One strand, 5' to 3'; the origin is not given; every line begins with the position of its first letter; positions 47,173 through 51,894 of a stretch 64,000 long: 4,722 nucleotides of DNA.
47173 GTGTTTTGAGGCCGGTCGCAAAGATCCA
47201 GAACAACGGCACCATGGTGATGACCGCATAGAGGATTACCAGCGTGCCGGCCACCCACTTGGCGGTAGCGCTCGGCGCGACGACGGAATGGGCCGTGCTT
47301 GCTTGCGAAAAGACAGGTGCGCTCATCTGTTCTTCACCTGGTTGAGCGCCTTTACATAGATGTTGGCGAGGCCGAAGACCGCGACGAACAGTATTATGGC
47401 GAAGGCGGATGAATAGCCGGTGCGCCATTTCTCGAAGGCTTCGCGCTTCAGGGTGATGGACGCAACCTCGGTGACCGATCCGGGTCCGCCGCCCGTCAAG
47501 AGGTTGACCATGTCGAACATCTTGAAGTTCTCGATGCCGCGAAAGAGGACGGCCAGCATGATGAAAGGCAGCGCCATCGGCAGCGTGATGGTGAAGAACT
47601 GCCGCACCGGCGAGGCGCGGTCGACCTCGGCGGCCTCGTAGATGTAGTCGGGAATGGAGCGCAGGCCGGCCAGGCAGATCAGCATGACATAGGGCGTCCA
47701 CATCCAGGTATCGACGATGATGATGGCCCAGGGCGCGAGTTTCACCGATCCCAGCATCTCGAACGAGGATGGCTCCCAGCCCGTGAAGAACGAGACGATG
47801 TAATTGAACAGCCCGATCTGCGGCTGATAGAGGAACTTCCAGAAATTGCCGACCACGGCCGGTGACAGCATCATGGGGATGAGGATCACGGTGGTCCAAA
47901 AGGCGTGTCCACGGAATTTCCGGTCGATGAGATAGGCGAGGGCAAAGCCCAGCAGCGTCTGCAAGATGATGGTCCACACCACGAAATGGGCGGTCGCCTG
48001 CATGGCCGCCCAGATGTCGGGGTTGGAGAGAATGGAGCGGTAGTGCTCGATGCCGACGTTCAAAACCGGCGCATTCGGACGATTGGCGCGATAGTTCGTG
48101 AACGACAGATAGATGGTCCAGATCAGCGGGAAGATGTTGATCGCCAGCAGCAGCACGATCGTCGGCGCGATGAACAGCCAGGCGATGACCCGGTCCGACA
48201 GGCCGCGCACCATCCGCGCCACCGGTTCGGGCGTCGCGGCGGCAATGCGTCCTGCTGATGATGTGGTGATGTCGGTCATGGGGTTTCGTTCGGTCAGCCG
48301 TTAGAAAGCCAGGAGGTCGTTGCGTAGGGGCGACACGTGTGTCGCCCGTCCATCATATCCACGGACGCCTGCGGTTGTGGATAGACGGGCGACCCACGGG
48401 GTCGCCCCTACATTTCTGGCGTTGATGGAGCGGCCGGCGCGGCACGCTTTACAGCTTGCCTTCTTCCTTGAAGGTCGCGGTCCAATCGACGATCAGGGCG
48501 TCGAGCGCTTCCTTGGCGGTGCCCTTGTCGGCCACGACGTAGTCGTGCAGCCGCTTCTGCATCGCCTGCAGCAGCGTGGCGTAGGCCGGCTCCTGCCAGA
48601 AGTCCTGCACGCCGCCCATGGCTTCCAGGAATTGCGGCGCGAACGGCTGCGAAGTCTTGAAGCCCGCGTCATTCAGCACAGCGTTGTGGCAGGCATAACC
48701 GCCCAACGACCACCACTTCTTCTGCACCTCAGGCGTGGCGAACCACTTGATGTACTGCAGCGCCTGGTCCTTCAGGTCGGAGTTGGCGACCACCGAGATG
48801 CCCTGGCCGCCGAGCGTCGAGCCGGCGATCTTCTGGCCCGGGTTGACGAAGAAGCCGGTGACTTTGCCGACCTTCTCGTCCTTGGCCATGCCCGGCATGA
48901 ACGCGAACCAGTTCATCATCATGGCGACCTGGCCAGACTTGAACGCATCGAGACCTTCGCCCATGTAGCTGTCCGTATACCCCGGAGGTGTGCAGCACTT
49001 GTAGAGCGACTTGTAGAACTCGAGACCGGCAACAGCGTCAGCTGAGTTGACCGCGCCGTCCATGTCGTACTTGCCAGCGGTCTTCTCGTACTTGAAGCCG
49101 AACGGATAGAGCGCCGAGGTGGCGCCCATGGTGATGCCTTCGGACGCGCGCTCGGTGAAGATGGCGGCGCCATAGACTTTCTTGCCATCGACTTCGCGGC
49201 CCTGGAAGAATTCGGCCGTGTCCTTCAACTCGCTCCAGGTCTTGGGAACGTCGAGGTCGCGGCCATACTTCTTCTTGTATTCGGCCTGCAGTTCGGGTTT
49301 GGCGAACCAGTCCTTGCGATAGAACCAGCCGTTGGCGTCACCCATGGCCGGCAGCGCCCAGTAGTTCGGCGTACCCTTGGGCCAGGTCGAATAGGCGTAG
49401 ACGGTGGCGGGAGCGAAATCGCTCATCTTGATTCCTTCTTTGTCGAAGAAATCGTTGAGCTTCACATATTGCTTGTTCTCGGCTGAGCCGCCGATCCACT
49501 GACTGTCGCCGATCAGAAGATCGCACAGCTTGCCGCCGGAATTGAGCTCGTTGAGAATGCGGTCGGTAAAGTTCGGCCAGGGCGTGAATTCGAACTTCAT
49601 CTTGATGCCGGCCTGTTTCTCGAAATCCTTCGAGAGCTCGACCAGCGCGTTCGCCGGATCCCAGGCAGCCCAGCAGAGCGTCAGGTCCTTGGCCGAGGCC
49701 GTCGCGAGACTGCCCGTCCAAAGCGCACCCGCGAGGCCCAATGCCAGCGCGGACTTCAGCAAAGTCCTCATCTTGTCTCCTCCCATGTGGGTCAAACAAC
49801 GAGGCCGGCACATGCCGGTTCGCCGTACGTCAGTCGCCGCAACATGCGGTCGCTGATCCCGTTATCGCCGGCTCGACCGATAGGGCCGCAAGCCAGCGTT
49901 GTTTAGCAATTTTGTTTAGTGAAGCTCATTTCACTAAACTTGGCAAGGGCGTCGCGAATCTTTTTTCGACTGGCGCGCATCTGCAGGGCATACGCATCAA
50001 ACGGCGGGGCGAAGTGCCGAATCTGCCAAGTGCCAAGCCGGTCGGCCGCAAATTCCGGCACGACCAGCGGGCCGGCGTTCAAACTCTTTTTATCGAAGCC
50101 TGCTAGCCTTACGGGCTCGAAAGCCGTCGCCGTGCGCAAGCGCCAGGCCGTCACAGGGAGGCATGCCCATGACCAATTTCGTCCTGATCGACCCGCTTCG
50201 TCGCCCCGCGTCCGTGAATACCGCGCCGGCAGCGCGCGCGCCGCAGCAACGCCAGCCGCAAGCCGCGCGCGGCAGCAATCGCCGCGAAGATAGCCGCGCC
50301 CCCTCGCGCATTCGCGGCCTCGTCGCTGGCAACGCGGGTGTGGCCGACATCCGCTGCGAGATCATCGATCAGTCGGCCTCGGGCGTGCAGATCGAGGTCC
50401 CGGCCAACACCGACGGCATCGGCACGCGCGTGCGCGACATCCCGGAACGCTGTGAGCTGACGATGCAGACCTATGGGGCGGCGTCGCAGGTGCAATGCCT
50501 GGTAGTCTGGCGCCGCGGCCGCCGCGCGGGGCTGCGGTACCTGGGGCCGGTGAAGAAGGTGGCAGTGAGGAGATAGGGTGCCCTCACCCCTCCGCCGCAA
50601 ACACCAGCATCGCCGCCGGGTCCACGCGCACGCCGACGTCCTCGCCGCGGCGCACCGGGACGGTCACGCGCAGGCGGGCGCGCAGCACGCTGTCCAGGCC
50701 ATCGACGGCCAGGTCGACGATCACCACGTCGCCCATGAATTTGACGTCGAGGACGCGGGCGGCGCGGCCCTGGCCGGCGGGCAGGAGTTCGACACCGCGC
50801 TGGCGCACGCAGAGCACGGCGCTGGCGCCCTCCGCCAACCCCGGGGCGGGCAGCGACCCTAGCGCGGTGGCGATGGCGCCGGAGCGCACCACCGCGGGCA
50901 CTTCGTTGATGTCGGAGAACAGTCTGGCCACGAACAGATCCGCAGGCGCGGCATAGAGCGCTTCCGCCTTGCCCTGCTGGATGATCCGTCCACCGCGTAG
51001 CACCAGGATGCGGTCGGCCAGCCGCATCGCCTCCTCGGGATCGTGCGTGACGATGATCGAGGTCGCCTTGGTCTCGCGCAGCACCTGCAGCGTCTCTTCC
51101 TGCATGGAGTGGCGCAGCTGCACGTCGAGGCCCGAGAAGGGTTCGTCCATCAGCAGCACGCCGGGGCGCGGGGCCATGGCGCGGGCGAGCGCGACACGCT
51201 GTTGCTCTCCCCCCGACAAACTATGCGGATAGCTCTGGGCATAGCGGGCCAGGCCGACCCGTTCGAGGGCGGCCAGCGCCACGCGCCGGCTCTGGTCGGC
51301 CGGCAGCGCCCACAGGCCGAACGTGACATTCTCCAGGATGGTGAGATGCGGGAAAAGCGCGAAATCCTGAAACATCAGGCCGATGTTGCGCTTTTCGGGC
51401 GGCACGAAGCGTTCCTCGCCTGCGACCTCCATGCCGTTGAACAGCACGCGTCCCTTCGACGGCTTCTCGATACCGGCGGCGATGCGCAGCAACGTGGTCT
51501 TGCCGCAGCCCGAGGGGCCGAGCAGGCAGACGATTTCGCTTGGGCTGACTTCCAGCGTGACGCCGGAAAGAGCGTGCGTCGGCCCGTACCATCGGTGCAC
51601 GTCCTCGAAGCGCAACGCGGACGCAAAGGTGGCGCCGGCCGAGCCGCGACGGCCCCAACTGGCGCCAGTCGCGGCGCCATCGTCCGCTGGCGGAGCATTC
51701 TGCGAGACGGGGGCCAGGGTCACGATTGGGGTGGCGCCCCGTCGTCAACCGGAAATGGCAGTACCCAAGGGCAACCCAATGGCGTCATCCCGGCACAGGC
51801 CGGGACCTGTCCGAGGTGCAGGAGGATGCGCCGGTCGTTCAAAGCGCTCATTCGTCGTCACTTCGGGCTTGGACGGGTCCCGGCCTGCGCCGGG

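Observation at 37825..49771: A ~12 kb glycerol/DHA module between tatA and scpB: intact fused ATP-type DHA kinase and glpSTPQUV-like transporter beside a decayed PTS-type dhaK-dhaL-dhaM set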

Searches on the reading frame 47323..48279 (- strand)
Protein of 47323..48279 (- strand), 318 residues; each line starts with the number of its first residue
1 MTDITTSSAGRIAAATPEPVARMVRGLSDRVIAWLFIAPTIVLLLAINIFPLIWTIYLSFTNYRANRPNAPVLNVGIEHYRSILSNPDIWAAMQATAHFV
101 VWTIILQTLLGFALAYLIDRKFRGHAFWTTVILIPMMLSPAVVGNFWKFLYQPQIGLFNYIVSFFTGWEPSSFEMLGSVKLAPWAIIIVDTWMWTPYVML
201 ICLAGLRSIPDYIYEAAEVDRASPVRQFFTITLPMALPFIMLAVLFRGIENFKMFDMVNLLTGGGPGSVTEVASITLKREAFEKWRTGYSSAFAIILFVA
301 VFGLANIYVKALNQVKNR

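Call 4: search_protein_families(library=pfam, proteins=[window:47323-48279:-])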
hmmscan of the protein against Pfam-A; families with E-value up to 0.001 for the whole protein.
window:47323-48279:- (318 aa): 1 family
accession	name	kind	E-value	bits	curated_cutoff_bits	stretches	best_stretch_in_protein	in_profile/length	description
PF00528.27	BPD_transp_1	-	8e-18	65.3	26.4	1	108-309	2-175/184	Binding-protein-dependent transport system inner membrane component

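Call 12: find_encoding_contigs(protein=window:47323-48279:-, flank=10000, max_places=10)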
Protein window:47323-48279:- (318 aa): no gene with exactly this product is on record in the collection.

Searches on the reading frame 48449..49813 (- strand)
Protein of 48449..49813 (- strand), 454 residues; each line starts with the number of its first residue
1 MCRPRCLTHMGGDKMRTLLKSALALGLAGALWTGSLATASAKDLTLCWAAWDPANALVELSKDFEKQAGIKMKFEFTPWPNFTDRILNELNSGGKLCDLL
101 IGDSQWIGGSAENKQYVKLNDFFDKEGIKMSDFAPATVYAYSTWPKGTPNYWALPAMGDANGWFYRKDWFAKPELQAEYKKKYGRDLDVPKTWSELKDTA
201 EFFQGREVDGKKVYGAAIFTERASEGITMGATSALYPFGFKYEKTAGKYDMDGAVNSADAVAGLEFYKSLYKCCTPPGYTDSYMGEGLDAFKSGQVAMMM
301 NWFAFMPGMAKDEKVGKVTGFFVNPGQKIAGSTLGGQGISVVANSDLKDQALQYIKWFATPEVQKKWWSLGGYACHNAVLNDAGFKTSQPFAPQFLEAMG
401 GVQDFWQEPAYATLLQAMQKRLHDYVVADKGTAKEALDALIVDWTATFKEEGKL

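Call 4: search_protein_families(library=pfam, proteins=[window:48449-49813:-])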
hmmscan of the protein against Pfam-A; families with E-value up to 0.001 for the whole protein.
window:48449-49813:- (454 aa): 2 families
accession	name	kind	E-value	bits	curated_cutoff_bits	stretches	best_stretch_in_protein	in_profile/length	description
PF13416.11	SBP_bac_8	-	2.4e-24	87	27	1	60-378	2-263/279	Bacterial extracellular solute-binding protein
PF01547.30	SBP_bac_1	-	5.8e-24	86.1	26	1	54-365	5-307/307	Bacterial extracellular solute-binding protein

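Call 27: search_protein_families(library=ncbifam, proteins=[window:48449-49813:-], max_evalue=0.001)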
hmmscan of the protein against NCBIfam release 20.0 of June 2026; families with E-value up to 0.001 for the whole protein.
window:48449-49813:- (454 aa): 0 families

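Call 51: search_dna_similar(query=window:48449-49813:-, collection=plasmids, mode=protein, max_rows=25, rows=spread)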
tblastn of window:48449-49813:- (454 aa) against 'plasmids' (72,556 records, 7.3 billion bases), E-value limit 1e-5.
Records with a match: 1049; places in all: 1422; records where one place covers at least 80% of the query: 283.
Best place of each record, by identity: 80-90% 10; 60-80% 41; <60% 998.
By first word of the organism name: Rhizobium 350; Sinorhizobium 156; Enterococcus 117; Pantoea 67; Escherichia 48; Pseudosulfitobacter 45; Paracoccus 26; Agrobacterium 18; Ensifer 17; Shinella 15; and 75 more.
By predicted mobility (MOB-suite, as given by PLSDB): non-mobilizable 578; conjugative 324; mobilizable 147.
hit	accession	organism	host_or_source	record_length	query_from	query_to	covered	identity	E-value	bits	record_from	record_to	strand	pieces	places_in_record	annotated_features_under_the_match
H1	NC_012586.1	Sinorhizobium fredii NGR234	-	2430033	41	454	91%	82.9%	0e+0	710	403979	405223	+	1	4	record has no annotation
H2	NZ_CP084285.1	Caballeronia zhejiangensis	Anasa tristis,Cell culture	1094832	42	453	91%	67.6%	0e+0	575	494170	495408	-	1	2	none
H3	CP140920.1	Sinorhizobium meliloti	Medicago lupulina,whole organism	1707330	41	453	91%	43.7%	9e-105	348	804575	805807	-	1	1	extracellular solute-binding protein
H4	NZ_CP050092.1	Rhizobium leguminosarum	Trifolium pratense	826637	41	453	91%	43.4%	2e-105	350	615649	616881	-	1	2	extracellular solute-binding protein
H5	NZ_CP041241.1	Sinorhizobium mexicanum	Acaciella angustissima,cell culture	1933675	57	445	86%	27.0%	1e-10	72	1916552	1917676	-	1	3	none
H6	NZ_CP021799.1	Sinorhizobium meliloti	Medicago sativa,Single Cell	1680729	97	454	79%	28.4%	1e-11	74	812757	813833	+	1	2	none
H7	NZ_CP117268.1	Rhizobium rhododendri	Rhododendron sp.,pure bacterial ...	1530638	57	428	82%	26.7%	2e-15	86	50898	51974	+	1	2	record has no annotation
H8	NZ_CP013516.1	Rhizobium sp. N1314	Phaseolus vulgaris,Whole ...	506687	61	422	80%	26.5%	8e-11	72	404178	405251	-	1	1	sugar ABC transporter substrate-binding protein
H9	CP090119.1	Rhizobium leguminosarum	Trifolium ambiguum,Cell culture,Plant ...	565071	44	429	85%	24.3%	1e-11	75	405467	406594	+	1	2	sugar ABC transporter substrate-binding protein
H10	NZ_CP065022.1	Sinorhizobium meliloti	Medicago sativa subsp. varia (Martyn) ...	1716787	64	394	73%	27.6%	4e-9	67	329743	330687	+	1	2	none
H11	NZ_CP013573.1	Rhizobium phaseoli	Phaseolus vulgaris,Whole ...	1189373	64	394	73%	26.8%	1e-10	72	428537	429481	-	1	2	record has no annotation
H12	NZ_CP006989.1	Rhizobium etli bv. mimosae str. IE4771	Phaseolus vulgaris,whole organism,nodule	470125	53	382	73%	25.8%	3e-11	74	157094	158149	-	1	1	extracellular solute-binding protein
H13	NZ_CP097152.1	Deinococcus sp. QL22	-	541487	63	386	71%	24.7%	4e-6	57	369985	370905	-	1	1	sugar ABC transporter substrate-binding protein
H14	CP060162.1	Acinetobacter venetianus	oil,oil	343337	60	370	69%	25.2%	5e-9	66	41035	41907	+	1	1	extracellular solute-binding protein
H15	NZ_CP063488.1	Escherichia coli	Gallus gallus,chicken stool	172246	55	381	72%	23.4%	1e-9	69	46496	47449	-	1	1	extracellular solute-binding protein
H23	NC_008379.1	Rhizobium johnstonii 3841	-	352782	60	215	34%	34.4%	2e-16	90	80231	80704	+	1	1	ABC transporter substrate-binding protein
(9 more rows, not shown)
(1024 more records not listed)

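Call 52: get_annotated_region(hit=H23, flank=9000)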
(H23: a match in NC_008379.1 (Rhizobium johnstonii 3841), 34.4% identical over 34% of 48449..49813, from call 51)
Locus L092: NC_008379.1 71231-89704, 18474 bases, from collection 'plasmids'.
description: Rhizobium johnstonii 3841 plasmid pRL9, complete sequence
organism: Rhizobium johnstonii 3841 (NCBI taxid 216596)
taxonomy: Bacteria; Pseudomonadota; Alphaproteobacteria; Hyphomicrobiales; Rhizobiaceae; Rhizobium; Rhizobium johnstonii; Rhizobium johnstonii 3841
host: -; source: -; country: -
typing (MOB-suite, as given by PLSDB): non-mobilizable; replicon rep_cluster_685
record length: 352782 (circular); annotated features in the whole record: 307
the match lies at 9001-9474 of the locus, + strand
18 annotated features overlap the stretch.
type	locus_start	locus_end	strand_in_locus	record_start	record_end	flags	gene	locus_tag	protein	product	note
CDS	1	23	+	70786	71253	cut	-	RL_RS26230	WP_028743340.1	GNAT family N-acetyltransferase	-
CDS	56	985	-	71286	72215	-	-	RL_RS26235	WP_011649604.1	LysR family transcriptional regulator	-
CDS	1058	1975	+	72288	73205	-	-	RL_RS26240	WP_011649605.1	DMT family transporter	GO:0055085 - transmembrane transport [Evidence IEA]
CDS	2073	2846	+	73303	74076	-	-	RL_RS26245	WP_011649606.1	DeoR/GlpR family DNA-binding transcription regulator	-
CDS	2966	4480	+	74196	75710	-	glpD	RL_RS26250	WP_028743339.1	glycerol-3-phosphate dehydrogenase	GO:0006072 - glycerol-3-phosphate metabolic process [Evidence IEA]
CDS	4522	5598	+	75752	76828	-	-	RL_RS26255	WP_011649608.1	ABC transporter ATP-binding protein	-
CDS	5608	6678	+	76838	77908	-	-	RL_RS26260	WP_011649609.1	ABC transporter ATP-binding protein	-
CDS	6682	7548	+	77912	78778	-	-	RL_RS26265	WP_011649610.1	sugar ABC transporter permease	-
CDS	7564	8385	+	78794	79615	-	-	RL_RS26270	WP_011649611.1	carbohydrate ABC transporter permease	GO:0008643 - carbohydrate transport [Evidence IEA]; GO:0055085 - transmembrane transport [Evidence IEA]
CDS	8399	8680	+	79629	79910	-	-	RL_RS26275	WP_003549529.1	DUF2160 domain-containing protein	-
CDS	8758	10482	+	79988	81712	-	-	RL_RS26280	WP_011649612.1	ABC transporter substrate-binding protein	-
CDS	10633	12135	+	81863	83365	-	glpK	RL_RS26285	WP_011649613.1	glycerol kinase GlpK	GO:0006071 - glycerol metabolic process [Evidence IEA]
CDS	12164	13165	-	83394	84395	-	-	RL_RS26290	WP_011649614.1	ABC transporter permease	-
CDS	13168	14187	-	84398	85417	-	-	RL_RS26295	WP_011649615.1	ABC transporter permease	GO:0008643 - carbohydrate transport [Evidence IEA]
CDS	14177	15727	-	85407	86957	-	-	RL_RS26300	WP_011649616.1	sugar ABC transporter ATP-binding protein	-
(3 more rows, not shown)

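Call 53: get_annotated_region(hit=H4, flank=9000)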
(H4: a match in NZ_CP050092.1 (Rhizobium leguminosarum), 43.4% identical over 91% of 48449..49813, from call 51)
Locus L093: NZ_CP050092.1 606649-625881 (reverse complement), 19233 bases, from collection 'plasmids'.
description: Rhizobium leguminosarum bv. trifolii strain 22B plasmid pRL22b6, complete sequence
organism: Rhizobium leguminosarum (NCBI taxid 386)
taxonomy: Bacteria; Pseudomonadota; Alphaproteobacteria; Hyphomicrobiales; Rhizobiaceae; Rhizobium; Rhizobium leguminosarum
host: -; source: Trifolium pratense; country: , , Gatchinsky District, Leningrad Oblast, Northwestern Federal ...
typing (MOB-suite, as given by PLSDB): non-mobilizable
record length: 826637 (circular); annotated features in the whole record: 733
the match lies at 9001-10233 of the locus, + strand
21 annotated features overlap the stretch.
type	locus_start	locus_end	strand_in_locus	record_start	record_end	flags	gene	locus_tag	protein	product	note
CDS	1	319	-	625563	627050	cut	-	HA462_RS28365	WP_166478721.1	NAD-dependent succinate-semialdehyde dehydrogenase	-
CDS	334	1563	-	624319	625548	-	-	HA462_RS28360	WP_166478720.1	iron-containing alcohol dehydrogenase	-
CDS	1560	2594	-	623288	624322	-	-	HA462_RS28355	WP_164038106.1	Ldh family oxidoreductase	-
CDS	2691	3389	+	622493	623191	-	-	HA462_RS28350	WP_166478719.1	GntR family transcriptional regulator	-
CDS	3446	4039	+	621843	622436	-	-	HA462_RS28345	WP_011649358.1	DJ-1/PfpI family protein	-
CDS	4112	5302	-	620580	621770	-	-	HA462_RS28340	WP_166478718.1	Xaa-Pro peptidase family protein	GO:0006508 - proteolysis [Evidence IEA]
CDS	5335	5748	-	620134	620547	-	-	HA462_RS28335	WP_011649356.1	cupin domain-containing protein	-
CDS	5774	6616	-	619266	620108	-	-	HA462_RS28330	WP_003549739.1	phosphoenolpyruvate hydrolase family protein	-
CDS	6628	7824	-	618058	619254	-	-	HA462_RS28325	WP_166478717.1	Tm-1-like ATP-binding domain-containing protein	-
CDS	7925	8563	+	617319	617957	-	-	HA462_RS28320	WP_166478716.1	TetR/AcrR family transcriptional regulator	GO:0006355 - regulation of DNA-templated transcription [Evidence IEA]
CDS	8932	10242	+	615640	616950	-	-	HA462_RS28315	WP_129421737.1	extracellular solute-binding protein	-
CDS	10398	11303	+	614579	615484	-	-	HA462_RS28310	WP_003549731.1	sugar ABC transporter permease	-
CDS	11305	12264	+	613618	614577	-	-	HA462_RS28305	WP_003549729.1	carbohydrate ABC transporter permease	GO:0008643 - carbohydrate transport [Evidence IEA]; GO:0055085 - transmembrane transport [Evidence IEA]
CDS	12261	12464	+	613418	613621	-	-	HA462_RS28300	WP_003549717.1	hypothetical protein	-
CDS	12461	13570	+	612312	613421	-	-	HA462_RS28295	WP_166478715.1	ABC transporter ATP-binding protein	-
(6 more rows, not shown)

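Call 54: get_annotated_region(hit=H1, flank=13000)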
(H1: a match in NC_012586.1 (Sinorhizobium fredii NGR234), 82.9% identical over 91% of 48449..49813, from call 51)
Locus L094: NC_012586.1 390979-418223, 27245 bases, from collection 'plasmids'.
description: Sinorhizobium fredii NGR234 plasmid pNGR234b, complete sequence
organism: Sinorhizobium fredii NGR234 (NCBI taxid 394)
taxonomy: Bacteria; Pseudomonadota; Alphaproteobacteria; Hyphomicrobiales; Rhizobiaceae; Sinorhizobium; Sinorhizobium fredii; Sinorhizobium fredii NGR234
host: -; source: -; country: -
typing (MOB-suite, as given by PLSDB): conjugative; relaxase MOBQ; mating-pair formation MPF_T
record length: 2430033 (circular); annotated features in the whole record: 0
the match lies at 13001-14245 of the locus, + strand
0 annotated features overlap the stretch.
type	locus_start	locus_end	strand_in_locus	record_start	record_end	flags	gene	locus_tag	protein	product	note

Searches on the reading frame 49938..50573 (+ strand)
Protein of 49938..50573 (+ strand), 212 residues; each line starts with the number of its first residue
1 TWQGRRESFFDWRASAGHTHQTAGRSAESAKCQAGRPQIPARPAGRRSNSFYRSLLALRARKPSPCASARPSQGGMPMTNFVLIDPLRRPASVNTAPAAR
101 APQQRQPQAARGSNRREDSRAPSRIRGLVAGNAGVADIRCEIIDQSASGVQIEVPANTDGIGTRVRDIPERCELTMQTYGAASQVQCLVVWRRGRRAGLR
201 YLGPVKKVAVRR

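Call 18: search_protein_families(library=pfam, proteins=[window:49938-50573:+], max_evalue=0.01)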
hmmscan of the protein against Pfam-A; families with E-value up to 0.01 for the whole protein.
window:49938-50573:+ (212 aa): 1 family
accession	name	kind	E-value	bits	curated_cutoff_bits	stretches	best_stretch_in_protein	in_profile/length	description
PF07238.19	PilZ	-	2.1e-05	25.2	22.5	1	114-202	1-86/102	PilZ domain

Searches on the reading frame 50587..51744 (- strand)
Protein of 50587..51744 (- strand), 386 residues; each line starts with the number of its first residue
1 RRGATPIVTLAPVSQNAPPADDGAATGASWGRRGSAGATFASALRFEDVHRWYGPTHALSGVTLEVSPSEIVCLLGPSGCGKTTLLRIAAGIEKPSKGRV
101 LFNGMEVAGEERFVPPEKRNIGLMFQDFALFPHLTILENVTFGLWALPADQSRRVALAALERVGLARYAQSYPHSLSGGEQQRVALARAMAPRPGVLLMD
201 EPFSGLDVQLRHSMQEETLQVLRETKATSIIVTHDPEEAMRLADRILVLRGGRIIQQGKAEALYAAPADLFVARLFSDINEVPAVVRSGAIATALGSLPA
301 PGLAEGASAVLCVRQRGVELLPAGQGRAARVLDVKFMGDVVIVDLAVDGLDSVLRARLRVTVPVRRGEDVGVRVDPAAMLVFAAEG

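Call 18: search_protein_families(library=pfam, proteins=[window:50587-51744:-], max_evalue=0.01)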
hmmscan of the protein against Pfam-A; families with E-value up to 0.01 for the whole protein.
window:50587-51744:- (386 aa): 9 families
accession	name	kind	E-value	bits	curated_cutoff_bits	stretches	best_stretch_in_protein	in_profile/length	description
PF00005.33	ABC_tran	-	1.7e-33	116.5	25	1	59-203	1-136/137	ABC transporter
PF13304.12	AAA_21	-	1e-07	32.8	27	1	174-237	236-301/304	AAA domain, putative AbiEii toxin, Type IV TA system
PF08402.16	TOBE_2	-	6.1e-06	26.7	21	1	325-382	16-76/76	TOBE domain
PF03215.21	Rad17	-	0.00051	20.5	23.8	1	58-96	34-72/186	Rad17 P-loop domain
PF00004.35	AAA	-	0.0043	17.9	21.2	0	72-91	1-20/131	ATPase family associated with various cellular activities (AAA)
PF13191.12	AAA_16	-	0.005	17.8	32.6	0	66-95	22-51/167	AAA ATPase domain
PF20703.3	nSTAND1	-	0.0067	16.5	27.1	0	45-87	9-51/379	Novel STAND NTPase 1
PF01637.24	ATPase_2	-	0.008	16.4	33.2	0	64-95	15-46/225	ATPase domain predominantly from Archaea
PF13555.12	AAA_29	-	0.0094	16.1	27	0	58-86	11-39/61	P-loop containing region of AAA domain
